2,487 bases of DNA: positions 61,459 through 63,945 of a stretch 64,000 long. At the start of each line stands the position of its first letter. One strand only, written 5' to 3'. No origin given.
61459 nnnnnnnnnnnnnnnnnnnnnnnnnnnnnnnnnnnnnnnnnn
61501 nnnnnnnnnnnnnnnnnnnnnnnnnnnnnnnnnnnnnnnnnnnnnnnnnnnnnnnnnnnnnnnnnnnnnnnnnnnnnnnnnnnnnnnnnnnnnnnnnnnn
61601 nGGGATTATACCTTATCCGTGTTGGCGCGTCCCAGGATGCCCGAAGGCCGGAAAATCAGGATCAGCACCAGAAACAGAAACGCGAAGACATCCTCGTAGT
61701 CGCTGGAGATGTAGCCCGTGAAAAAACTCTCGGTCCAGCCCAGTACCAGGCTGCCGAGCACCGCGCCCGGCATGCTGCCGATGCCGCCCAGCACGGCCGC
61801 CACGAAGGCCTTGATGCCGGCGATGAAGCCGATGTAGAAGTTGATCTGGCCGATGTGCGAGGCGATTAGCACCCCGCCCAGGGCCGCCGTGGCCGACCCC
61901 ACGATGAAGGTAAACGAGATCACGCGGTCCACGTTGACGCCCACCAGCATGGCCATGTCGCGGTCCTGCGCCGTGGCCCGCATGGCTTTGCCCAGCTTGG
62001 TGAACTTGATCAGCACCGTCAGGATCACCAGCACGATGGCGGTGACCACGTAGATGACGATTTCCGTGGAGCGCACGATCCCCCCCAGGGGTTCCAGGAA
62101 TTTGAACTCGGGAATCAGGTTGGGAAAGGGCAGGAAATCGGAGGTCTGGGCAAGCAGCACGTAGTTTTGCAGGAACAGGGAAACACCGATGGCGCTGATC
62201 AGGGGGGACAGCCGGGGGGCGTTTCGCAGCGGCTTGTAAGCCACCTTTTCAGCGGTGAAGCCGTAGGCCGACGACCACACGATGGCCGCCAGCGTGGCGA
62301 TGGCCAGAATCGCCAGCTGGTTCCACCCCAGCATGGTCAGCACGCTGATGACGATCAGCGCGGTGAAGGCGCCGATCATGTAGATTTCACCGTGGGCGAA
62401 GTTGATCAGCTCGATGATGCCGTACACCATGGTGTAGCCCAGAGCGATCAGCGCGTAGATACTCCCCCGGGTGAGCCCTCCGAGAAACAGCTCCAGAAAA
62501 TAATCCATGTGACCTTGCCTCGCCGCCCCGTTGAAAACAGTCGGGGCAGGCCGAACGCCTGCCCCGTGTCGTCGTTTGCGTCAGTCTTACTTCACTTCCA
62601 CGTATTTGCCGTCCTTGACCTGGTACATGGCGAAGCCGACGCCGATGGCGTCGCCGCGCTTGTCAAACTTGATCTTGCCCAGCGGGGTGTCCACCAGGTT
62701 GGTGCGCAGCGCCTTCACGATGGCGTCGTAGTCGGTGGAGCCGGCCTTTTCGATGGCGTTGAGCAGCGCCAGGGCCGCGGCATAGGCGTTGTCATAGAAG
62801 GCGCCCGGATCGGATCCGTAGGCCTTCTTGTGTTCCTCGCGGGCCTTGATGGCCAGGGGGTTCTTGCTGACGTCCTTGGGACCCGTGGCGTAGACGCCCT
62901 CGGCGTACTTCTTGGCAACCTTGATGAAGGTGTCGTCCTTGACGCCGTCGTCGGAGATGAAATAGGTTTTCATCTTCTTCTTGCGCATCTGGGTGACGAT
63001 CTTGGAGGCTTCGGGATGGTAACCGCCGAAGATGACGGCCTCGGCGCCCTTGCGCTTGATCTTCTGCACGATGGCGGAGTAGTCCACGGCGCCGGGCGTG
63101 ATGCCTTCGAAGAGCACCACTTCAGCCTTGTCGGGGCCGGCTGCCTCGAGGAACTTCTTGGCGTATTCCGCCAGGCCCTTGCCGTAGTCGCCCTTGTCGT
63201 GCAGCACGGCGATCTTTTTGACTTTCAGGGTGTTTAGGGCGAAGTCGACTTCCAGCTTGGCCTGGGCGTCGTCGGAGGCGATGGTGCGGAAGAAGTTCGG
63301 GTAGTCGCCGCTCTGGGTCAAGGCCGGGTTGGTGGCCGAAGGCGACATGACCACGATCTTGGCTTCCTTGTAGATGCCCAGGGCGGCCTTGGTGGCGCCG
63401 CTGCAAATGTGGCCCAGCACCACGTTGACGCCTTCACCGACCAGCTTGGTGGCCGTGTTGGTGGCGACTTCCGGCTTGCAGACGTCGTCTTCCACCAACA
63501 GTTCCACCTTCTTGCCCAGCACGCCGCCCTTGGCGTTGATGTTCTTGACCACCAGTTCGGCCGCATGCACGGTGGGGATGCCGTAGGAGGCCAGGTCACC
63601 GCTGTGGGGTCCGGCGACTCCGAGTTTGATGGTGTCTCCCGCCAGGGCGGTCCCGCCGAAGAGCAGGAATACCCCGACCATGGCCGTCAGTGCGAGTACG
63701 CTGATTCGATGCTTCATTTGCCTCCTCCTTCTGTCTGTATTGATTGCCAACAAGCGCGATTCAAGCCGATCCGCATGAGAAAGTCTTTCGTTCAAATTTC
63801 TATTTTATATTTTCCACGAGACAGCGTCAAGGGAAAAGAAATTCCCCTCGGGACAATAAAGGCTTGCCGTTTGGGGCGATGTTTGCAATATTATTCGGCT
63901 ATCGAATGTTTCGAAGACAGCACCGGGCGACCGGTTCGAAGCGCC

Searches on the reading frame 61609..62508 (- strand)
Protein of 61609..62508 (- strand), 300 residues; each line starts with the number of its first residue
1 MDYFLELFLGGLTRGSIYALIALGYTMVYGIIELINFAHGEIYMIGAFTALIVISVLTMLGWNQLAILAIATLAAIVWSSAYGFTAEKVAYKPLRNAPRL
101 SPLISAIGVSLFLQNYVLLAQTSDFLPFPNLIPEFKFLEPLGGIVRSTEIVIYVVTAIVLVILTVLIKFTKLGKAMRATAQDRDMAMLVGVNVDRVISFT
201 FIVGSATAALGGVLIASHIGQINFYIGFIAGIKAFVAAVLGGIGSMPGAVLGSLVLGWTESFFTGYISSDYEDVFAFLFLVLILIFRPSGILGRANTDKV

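Call 71: search_protein_families(library=pfam, proteins=[window:61609-62508:-], max_evalue=0.00001)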
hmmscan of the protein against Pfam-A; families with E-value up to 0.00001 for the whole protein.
window:61609-62508:- (300 aa): 1 family
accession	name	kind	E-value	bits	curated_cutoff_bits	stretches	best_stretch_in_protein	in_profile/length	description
PF02653.21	BPD_transp_2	-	3.9e-48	164.4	26.8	1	9-284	3-269/269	Branched-chain amino acid transport system / permease component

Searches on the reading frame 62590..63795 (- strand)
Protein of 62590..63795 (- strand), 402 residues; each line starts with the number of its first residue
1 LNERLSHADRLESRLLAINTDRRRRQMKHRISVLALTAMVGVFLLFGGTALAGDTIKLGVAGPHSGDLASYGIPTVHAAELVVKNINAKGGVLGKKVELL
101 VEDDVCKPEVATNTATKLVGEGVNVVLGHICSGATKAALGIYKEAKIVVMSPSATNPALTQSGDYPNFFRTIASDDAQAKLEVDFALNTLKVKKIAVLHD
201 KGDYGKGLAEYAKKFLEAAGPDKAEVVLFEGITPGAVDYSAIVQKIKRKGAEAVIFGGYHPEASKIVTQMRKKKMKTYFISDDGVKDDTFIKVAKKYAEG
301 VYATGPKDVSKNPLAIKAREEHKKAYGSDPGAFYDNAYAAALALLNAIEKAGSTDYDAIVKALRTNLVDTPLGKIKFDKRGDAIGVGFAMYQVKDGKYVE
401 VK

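Call 71: search_protein_families(library=pfam, proteins=[window:62590-63795:-], max_evalue=0.00001)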
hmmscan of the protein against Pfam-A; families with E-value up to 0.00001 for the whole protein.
window:62590-63795:- (402 aa): 3 families
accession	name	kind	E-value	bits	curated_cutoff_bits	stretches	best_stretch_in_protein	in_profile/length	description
PF13458.12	Peripla_BP_6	-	2.9e-62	211.8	31.7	1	55-396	1-342/343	Periplasmic binding protein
PF01094.35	ANF_receptor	-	5.4e-30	105.1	25.4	1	77-394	4-351/353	Receptor family ligand binding region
PF13433.12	Peripla_BP_5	-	4.6e-19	69.2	27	1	56-380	1-323/363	Periplasmic binding protein domain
